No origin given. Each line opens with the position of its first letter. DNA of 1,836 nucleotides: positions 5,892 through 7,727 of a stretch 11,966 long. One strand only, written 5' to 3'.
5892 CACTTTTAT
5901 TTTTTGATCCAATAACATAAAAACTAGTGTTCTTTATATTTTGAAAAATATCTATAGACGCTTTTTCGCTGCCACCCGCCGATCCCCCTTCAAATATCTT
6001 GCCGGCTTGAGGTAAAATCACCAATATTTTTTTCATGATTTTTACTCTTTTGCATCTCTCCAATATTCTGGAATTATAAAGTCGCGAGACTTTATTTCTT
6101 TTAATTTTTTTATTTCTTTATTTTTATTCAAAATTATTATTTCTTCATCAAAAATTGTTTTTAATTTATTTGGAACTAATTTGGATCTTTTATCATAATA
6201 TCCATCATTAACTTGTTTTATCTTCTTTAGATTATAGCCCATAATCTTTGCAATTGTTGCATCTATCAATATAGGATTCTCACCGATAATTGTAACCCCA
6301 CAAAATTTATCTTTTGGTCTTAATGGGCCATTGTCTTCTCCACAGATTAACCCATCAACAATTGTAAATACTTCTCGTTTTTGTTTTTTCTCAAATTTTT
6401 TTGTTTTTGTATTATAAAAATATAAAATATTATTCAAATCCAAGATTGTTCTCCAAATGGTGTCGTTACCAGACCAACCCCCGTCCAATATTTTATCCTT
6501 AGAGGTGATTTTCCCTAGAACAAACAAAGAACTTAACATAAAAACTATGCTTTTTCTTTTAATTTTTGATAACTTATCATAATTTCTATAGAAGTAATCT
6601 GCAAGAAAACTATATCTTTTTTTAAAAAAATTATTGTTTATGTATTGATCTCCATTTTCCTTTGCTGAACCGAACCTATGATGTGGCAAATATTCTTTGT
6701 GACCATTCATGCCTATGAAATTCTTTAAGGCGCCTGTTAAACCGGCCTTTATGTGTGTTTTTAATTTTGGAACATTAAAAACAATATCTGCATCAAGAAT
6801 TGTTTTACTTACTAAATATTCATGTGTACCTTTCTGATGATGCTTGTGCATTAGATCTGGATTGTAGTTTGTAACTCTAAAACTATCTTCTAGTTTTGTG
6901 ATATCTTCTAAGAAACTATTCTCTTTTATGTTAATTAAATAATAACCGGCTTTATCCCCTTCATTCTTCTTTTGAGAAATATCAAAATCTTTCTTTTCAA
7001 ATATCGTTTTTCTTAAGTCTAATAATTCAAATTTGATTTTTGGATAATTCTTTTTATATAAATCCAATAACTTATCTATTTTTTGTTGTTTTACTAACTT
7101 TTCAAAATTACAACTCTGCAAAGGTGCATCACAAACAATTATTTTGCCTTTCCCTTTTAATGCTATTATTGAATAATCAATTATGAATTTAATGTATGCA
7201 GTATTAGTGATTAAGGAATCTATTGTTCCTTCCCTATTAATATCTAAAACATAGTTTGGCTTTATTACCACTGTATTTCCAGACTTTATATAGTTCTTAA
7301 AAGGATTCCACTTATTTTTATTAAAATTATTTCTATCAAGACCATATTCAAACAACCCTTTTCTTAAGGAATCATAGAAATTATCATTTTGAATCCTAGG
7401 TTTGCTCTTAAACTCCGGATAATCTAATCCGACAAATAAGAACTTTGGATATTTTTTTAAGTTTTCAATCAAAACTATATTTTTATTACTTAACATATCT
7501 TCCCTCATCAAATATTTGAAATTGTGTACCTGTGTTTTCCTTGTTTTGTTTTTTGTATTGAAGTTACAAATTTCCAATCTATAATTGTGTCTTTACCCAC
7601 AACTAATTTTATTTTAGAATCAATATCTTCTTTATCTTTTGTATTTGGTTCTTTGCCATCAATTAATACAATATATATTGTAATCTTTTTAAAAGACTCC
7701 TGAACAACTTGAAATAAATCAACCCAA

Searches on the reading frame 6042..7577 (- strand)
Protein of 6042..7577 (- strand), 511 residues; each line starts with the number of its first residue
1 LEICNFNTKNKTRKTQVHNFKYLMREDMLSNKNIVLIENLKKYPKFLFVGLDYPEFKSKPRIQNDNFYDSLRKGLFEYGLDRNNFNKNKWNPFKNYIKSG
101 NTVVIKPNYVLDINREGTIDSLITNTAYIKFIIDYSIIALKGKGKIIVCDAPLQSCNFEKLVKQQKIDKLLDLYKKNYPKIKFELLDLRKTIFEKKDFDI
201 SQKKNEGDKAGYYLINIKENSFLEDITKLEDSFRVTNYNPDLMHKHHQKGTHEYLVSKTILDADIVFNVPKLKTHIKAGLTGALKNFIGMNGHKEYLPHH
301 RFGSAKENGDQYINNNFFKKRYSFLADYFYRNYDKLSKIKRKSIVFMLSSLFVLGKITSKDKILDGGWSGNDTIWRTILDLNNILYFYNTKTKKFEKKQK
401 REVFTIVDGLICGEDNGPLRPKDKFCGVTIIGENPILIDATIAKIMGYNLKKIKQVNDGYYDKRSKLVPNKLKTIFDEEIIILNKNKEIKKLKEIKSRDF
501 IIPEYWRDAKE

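Call 4: search_protein_families(library=pfam, proteins=[window:6042-7577:-], max_evalue=1)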
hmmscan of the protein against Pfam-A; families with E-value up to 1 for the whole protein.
window:6042-7577:- (511 aa): 1 family
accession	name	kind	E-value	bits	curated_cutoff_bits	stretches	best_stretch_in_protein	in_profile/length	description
PF04015.17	DUF362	-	3.5e-22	79.9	24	2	248-443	82-199/200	Domain of unknown function (DUF362)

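Call 5: search_protein_families(library=ncbifam, proteins=[window:6042-7577:-], max_evalue=1)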
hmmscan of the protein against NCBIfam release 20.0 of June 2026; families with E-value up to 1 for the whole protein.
window:6042-7577:- (511 aa): 2 families
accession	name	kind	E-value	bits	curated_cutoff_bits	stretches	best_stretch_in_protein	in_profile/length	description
NF052623.1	Npun_F2552_fam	equivalog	4.7e-10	39.3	500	2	249-290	121-162/314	Npun_F2552 family protein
NF003739.0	PRK05335.1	equivalog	0.12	11.1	262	1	118-229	105-207/441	methylenetetrahydrofolate--tRNA-(uracil(54)-C(5))-methyltransferase (FADH(2)-oxidizing) TrmFO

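Call 19: find_homologous_proteins(query=window:6042-7508:-, max_evalue=1e-10)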
Query window:6042-7508:- (488 aa): 645 proteins with E <= 1e-10 among 8000 candidates; the best 120 are listed.
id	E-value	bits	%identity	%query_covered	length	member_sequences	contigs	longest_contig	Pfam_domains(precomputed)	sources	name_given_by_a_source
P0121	0.0e+0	1086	99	100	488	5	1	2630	PF04015.18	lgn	-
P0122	2.8e-247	839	76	99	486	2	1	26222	PF04015.18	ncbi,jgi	ncbi:MAG: DUF362 domain-containing protein [archaeon]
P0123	3.2e-228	776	72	99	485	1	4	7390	PF04015.18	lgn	-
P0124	1.9e-124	434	44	97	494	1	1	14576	PF04015.18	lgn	-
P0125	3.4e-124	433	46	98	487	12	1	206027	PF04015.18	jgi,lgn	jgi:uncharacterized protein (DUF362 family)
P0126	4.2e-124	433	45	99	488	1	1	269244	PF04015.18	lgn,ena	-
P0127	8.5e-123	429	42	98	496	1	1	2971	PF04015.18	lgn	-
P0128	1.6e-121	425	46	98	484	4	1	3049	PF04015.18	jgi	-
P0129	1.5e-120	421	45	98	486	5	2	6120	PF04015.18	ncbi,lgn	ncbi:MAG: DUF362 domain-containing protein [Candidatus Pacearchaeota archaeon]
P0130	7.4e-120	419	43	100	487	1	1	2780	PF04015.18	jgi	-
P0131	1.8e-119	418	43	96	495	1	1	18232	PF04015.18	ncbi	-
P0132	1.1e-118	415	46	96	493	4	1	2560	PF04015.18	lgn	-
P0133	4.8e-118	413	46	94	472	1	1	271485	PF04015.18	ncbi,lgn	ncbi:MAG: DUF362 domain-containing protein [Candidatus Wallbacteria bacterium]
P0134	8.7e-117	409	43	95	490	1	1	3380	PF04015.18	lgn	-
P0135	1.6e-116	408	43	98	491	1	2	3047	PF04015.18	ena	-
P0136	6.1e-116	406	44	93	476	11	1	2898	PF04015.18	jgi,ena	-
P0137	6.1e-115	403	44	91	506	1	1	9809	PF04015.18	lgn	-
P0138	2.1e-114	401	43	100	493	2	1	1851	PF04015.18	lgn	-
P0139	3.5e-114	400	41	95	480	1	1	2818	PF04015.18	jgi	-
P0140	6.9e-114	399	46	95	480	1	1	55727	PF04015.18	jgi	jgi:uncharacterized protein (DUF362 family)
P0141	4.1e-112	394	41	96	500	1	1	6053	PF04015.18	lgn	-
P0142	1.9e-111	391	40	96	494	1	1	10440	PF04015.18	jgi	jgi:uncharacterized protein (DUF362 family)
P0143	3.1e-111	391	42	96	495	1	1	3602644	PF04015.18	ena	-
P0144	6.4e-110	386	42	90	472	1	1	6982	PF04015.18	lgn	-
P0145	4.1e-109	384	40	96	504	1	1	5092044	PF04015.18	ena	-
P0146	7.1e-109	383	40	92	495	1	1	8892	PF04015.18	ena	-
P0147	7.5e-109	383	41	94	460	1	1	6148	PF04015.18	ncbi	-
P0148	9.9e-109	382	41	96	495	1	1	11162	PF04015.18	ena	-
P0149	4.7e-108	380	41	94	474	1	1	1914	PF04015.18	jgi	jgi:uncharacterized protein (DUF362 family)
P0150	5.1e-108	380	46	86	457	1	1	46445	PF04015.18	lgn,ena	-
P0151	6.6e-108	380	44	95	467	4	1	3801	PF04015.18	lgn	-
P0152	7.9e-108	379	40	96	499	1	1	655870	PF04015.18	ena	-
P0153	9.4e-108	379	41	96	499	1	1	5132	PF04015.18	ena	-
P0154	1.3e-107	379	45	85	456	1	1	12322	PF04015.18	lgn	-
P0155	1.7e-107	378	42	91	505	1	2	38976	PF04015.18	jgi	jgi:uncharacterized protein (DUF362 family)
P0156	1.7e-107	378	42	91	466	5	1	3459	PF04015.18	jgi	jgi:uncharacterized protein (DUF362 family)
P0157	2.7e-107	378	39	99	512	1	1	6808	PF04015.18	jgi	jgi:uncharacterized protein (DUF362 family)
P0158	2.9e-107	378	41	96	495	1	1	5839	PF04015.18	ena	-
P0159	3.5e-107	377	41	98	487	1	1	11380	PF04015.18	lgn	-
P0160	4.4e-107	377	38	99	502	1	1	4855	PF04015.18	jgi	jgi:uncharacterized protein (DUF362 family)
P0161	6.2e-107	376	41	96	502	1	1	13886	PF04015.18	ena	-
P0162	6.2e-107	376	40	96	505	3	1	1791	PF04015.18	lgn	-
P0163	9.6e-107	376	40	96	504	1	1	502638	PF04015.18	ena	-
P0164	2.1e-106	375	43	97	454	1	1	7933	PF04015.18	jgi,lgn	-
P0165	2.6e-106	374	40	97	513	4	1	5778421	PF04015.18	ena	-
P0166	4.1e-106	374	40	96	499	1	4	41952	PF04015.18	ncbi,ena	-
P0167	4.6e-106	374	44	94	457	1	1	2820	PF04015.18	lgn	-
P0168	4.7e-106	374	39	96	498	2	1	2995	PF04015.18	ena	-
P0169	7.2e-106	373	42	93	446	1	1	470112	PF04015.18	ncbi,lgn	-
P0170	7.4e-106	373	40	96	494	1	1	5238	PF04015.18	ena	-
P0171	9.4e-106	373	40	96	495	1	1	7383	PF04015.18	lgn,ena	-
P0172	9.9e-106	372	38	99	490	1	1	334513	PF04015.18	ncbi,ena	-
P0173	1.0e-105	372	39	98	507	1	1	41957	PF04015.18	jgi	jgi:uncharacterized protein (DUF362 family)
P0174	1.0e-105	372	41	99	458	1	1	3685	PF04015.18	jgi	jgi:uncharacterized protein (DUF362 family)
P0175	2.9e-105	371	41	95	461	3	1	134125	PF04015.18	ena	-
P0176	3.8e-105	371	38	98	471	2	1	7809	PF04015.18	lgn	-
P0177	6.3e-105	370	41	94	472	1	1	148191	PF04015.18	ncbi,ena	-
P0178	7.0e-105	370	44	89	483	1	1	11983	PF04015.18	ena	-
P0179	7.1e-105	370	40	98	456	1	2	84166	PF04015.18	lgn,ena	-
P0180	7.7e-105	370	38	100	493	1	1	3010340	PF04015.18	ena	-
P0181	2.2e-104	368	39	96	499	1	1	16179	PF04015.18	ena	-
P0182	2.7e-104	368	40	96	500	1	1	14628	PF04015.18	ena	-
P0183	3.1e-104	368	43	87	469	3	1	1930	PF04015.18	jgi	jgi:uncharacterized protein (DUF362 family)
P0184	7.8e-104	366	39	95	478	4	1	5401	PF04015.18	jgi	-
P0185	8.4e-104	366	39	92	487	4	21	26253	PF04015.18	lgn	-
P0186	8.8e-104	366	40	96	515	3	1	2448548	PF04015.18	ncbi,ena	-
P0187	1.2e-103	366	39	96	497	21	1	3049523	PF04015.18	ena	-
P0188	1.4e-103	365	39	97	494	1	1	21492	PF04015.18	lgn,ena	-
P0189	3.3e-103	364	42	93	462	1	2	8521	PF04015.18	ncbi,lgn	ncbi:MAG: DUF362 domain-containing protein [Minisyncoccia bacterium]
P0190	4.3e-103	364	39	95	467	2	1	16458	PF04015.18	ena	-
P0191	5.4e-103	363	38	98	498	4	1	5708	PF04015.18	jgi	-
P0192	1.0e-102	363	39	90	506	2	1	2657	PF04015.18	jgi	jgi:uncharacterized protein (DUF362 family)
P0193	1.3e-102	362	38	98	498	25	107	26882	PF04015.18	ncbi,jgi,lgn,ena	jgi:uncharacterized protein (DUF362 family)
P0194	1.3e-102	362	39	96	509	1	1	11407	PF04015.18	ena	-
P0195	1.6e-102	362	41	98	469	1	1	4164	PF04015.18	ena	-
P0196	1.7e-102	362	39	96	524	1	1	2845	PF04015.18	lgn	-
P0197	2.1e-102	362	39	99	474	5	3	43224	PF04015.18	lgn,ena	-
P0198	2.1e-102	361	39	96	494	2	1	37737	PF04015.18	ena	-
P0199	2.2e-102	361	39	96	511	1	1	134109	PF04015.18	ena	-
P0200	2.7e-102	361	38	98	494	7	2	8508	PF04015.18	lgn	-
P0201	4.0e-102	361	39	98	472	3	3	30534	PF04015.18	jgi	jgi:uncharacterized protein (DUF362 family)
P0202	4.4e-102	360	39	96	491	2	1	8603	PF04015.18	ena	-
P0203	4.5e-102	360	40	96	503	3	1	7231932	PF04015.18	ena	-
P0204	5.2e-102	360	40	96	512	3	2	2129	PF04015.18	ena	-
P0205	5.5e-102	360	39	96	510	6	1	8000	PF04015.18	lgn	-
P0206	6.4e-102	360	38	98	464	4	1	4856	PF04015.18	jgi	jgi:uncharacterized protein (DUF362 family)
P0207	7.3e-102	360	40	98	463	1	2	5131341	PF04015.18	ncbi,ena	-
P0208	7.3e-102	360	39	97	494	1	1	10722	PF04015.18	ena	-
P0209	8.5e-102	360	38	98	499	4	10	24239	PF04015.18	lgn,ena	-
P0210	8.8e-102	359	39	96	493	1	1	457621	PF04015.18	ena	-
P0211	9.7e-102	359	39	94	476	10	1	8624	PF04015.18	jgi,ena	jgi:uncharacterized protein (DUF362 family)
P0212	1.2e-101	359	38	98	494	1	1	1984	PF04015.18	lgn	-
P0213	1.3e-101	359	38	96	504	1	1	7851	PF04015.18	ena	-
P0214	1.3e-101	359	38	99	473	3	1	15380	PF04015.18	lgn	-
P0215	2.2e-101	358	38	98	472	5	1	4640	PF04015.18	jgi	jgi:uncharacterized protein (DUF362 family)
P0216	3.6e-101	357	46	77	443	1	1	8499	PF04015.18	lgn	-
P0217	4.4e-101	357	39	91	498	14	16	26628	PF04015.18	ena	-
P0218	4.5e-101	357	38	99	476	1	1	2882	PF04015.18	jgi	jgi:uncharacterized protein (DUF362 family)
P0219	5.7e-101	357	37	95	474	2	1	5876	PF04015.18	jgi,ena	-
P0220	6.6e-101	357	39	95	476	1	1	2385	PF04015.18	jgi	jgi:uncharacterized protein (DUF362 family)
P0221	6.8e-101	357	38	96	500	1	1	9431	PF04015.18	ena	-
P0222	8.7e-101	356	40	96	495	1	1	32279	PF04015.18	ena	-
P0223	1.0e-100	356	38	98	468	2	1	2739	PF04015.18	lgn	-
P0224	2.2e-100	355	38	98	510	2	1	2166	PF04015.18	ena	-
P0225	2.9e-100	354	42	91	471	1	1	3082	PF04015.18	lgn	-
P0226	6.6e-100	353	38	96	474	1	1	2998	PF04015.18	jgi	jgi:uncharacterized protein (DUF362 family)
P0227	1.1e-99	353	39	96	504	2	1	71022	PF04015.18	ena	-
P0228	1.6e-99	352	43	94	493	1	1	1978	PF04015.18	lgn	-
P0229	1.8e-99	352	41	91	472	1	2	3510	PF04015.18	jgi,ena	-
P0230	2.1e-99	352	39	94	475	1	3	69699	PF04015.18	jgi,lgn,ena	-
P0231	3.4e-99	351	40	98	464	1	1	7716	PF04015.18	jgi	jgi:uncharacterized protein (DUF362 family)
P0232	4.0e-99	351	39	95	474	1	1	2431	PF04015.18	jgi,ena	-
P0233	5.0e-99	350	38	95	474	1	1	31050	PF04015.18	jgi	jgi:uncharacterized protein (DUF362 family)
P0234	5.2e-99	350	38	96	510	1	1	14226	PF04015.18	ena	-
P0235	5.8e-99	350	40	94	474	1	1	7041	PF04015.18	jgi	jgi:uncharacterized protein (DUF362 family)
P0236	8.8e-99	350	39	94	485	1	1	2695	PF04015.18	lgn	-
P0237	1.9e-98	348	40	95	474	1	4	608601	PF04015.18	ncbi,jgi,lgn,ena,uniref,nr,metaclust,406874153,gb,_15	ncbi:MAG: hypothetical protein ACD_81C00089G0015 [uncultured bacterium]|uniref:DUF362 domain-contain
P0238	9.9e-98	346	40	94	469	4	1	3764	PF04015.18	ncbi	-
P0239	1.9e-97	345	38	94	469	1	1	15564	PF04015.18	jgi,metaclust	metaclust:\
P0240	2.1e-97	345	45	84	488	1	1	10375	PF04015.18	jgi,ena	-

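Call 21: find_encoding_contigs(protein=P0122, flank=10000, max_places=4)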
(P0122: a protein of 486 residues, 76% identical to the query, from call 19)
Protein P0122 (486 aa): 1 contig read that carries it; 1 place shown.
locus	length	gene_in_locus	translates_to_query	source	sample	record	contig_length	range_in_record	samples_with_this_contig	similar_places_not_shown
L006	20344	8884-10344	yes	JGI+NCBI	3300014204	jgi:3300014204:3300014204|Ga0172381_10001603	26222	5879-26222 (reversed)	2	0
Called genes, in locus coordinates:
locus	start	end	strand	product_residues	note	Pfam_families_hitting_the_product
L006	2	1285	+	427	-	PF09826:Beta_propel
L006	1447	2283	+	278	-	PF02498:Bro-N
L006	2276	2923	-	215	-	PF00730:HhH-GPD, PF00633:HHH (weak), PF10576:EndIII_4Fe-2S (faint)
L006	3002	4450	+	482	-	PF01943:Polysacc_synt, PF13440:Polysacc_synt_3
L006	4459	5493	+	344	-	PF00534:Glycos_transf_1, PF13692:Glyco_trans_1_4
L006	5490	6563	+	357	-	PF00534:Glycos_transf_1, PF13692:Glyco_trans_1_4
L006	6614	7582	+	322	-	PF01073:3Beta_HSD, PF01370:Epimerase, PF02719:Polysacc_synt_2, PF04321:RmlD_sub_bind, PF07993:NAD_binding_4, PF16363:GDP_Man_Dehyd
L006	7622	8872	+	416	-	PF27533:CapK_C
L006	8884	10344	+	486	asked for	PF04015:DUF362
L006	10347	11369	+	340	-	PF00534:Glycos_transf_1, PF13692:Glyco_trans_1_4, PF13524:Glyco_trans_1_2 (weak)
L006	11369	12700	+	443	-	PF10096:DUF2334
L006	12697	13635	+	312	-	PF00535:Glycos_transf_2, PF10111:Glyco_tranf_2_2 (weak), PF13641:Glyco_tranf_2_3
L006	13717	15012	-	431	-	PF01523:PmbA_TldD_1st, PF19289:PmbA_TldD_3rd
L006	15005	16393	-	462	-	PF01523:PmbA_TldD_1st, PF19289:PmbA_TldD_3rd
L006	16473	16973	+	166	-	PF04138:GtrA_DPMS_TM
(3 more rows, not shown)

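Call 22: find_encoding_contigs(protein=P0123, flank=10000, max_places=4)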
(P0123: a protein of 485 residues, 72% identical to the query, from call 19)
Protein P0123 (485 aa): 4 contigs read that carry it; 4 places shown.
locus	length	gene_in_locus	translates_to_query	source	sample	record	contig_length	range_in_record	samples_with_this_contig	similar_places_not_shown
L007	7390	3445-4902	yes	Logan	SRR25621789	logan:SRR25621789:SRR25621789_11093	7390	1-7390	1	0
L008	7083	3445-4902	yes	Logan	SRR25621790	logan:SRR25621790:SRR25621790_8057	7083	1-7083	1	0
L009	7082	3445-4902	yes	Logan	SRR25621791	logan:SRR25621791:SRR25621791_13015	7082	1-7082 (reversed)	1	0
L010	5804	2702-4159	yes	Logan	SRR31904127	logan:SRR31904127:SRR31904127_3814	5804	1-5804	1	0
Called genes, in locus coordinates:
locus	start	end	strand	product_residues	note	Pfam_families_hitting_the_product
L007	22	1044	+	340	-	PF00534:Glycos_transf_1, PF13692:Glyco_trans_1_4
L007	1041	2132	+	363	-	PF00534:Glycos_transf_1, PF13692:Glyco_trans_1_4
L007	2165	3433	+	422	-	PF27533:CapK_C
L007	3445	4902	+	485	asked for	PF04015:DUF362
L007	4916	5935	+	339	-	PF00534:Glycos_transf_1, PF13692:Glyco_trans_1_4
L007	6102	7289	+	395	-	-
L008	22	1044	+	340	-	PF00534:Glycos_transf_1, PF13692:Glyco_trans_1_4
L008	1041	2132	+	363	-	PF00534:Glycos_transf_1, PF13692:Glyco_trans_1_4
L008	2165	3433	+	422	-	PF27533:CapK_C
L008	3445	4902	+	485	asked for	PF04015:DUF362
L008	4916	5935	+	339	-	PF00534:Glycos_transf_1, PF13692:Glyco_trans_1_4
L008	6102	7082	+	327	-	?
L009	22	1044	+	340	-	PF00534:Glycos_transf_1, PF13692:Glyco_trans_1_4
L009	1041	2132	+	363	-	PF00534:Glycos_transf_1, PF13692:Glyco_trans_1_4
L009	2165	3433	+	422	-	PF27533:CapK_C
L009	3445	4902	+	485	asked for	PF04015:DUF362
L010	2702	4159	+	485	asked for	PF04015:DUF362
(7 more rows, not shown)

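Call 33: find_encoding_contigs(protein=P0121, flank=10000, max_places=8)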
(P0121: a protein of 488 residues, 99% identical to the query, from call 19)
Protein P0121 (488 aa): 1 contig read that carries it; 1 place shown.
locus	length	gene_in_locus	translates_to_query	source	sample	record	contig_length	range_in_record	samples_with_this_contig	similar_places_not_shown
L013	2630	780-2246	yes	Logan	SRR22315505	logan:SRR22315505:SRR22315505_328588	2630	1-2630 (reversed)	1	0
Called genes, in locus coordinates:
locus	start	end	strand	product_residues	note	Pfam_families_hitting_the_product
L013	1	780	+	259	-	?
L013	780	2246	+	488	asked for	PF04015:DUF362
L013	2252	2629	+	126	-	?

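Call 36: search_protein_families(library=ncbifam, proteins=[L007:6102-7289:+, L007:4916-5935:+], max_evalue=0.001)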
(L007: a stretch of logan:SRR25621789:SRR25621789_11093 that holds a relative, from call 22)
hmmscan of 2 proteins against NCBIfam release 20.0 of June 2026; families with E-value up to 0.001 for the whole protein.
L007:6102-7289:+ (395 aa): 0 families

L007:4916-5935:+ (339 aa): 2 families
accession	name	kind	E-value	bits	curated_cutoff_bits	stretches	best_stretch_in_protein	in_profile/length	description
NF047684.1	TeichurnBiosyTuaC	equivalog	9.1e-06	24.8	550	1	178-334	219-383/391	teichuronic acid biosynthesis protein TuaC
TIGR03088.1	stp2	hypoth_equivalog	0.00015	21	409.05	0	248-336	280-369/374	TIGR03088 family PEP-CTERM/XrtA system glycosyltransferase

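Call 49: find_related_loci(query=A2, collection=metagenome_contigs, flank=9000)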
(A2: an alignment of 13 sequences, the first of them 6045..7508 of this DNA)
Query A2 (488 aa) in metagenome_contigs; peptide patterns used: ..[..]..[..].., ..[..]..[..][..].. (x = any residue, [..] = any of these).
600 stretches matched a pattern (row limit reached: there are more); 496 encode a relative of the query (tblastn E <= 1e-3); the best 80 are kept; 80 distinct loci.
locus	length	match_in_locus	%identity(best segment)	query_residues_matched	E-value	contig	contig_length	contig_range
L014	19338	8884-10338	76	5-488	0e+0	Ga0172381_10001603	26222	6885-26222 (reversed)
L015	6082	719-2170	46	5-486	3e-135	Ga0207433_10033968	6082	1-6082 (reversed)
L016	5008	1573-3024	46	5-486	9e-133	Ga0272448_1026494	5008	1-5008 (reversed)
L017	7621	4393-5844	45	5-486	4e-127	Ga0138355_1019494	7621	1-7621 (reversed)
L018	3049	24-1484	46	1-486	8e-132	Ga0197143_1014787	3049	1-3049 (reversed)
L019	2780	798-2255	43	3-488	6e-130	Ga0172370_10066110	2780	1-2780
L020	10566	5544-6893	44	30-483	2e-120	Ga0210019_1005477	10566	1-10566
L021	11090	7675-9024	44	30-483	2e-120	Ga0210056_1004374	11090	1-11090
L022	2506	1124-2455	45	6-440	3e-125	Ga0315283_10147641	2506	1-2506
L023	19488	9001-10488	40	5-486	2e-115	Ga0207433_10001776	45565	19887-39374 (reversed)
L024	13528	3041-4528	40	5-486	2e-115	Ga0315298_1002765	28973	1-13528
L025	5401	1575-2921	39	24-488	5e-113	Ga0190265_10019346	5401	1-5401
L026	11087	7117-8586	38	2-484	2e-112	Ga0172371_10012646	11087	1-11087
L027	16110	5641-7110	38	2-484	2e-112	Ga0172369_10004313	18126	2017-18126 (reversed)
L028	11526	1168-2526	38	29-488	3e-111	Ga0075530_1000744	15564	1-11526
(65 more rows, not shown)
